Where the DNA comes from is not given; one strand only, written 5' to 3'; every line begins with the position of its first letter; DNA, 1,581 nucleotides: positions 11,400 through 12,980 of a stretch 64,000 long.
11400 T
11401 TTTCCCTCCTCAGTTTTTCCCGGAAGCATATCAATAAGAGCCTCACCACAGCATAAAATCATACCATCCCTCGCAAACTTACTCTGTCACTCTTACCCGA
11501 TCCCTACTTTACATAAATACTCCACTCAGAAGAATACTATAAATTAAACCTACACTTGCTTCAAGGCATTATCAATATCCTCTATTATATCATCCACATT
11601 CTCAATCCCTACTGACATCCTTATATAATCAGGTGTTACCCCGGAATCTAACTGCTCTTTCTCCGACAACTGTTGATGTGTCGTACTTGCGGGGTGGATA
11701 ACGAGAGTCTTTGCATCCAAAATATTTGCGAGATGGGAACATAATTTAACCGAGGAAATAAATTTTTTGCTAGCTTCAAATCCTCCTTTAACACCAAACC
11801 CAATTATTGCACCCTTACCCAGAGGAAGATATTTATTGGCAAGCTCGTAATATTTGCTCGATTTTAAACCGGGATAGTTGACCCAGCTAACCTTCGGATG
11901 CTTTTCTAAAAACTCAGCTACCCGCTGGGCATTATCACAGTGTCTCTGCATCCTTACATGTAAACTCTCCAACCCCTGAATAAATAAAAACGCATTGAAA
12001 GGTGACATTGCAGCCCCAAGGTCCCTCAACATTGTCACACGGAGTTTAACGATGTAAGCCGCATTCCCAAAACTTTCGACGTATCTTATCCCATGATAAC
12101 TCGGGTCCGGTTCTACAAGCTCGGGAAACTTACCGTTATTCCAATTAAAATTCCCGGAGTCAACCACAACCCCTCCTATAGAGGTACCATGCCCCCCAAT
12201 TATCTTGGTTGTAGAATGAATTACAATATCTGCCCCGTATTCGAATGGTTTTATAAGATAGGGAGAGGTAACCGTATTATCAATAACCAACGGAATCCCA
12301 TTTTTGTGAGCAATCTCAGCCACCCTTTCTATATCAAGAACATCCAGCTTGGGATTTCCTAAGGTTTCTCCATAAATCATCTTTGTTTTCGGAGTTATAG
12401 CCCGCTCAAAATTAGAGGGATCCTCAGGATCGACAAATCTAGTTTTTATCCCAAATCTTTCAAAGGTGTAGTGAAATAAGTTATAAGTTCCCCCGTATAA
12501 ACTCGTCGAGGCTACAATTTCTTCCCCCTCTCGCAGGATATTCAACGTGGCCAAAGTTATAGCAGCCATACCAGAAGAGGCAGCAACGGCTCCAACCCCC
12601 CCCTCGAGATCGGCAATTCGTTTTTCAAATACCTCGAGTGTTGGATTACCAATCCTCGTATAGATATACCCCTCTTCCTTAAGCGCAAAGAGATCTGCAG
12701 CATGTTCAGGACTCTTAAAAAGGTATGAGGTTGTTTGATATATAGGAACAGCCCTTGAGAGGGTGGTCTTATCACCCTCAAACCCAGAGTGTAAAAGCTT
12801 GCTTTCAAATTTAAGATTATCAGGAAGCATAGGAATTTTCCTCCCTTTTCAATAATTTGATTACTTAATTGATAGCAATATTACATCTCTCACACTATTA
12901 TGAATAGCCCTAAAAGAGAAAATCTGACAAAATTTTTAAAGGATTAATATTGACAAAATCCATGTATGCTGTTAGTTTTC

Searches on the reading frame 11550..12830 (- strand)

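Call 51: search_protein_families(library=pfam, proteins=[window:11550-12830:-], max_evalue=0.001)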
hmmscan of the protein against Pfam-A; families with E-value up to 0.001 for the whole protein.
window:11550-12830:- (426 aa): 6 families
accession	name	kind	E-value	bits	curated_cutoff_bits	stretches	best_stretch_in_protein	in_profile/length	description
PF01053.26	Cys_Met_Meta_PP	-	1.4e-137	458.8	27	1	10-424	2-381/381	Cys/Met metabolism PLP-dependent enzyme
PF01041.23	DegT_DnrJ_EryC1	-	4.9e-09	36.3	19.8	1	63-184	24-145/360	DegT/DnrJ/EryC1/StrS aminotransferase family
PF00155.27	Aminotran_1_2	-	2.3e-05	24.2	19.7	1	51-185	29-186/361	Aminotransferase class I and II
PF00266.25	Aminotran_5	-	3.8e-05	23.3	21.5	1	90-218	73-210/371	Aminotransferase class-V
PF01212.27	Beta_elim_lyase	-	0.00014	21.7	27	1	62-313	31-270/288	Beta-eliminating lyase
PF06838.17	Met_gamma_lyase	-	0.0003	19.9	24.2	1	51-224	46-238/405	Methionine gamma-lyase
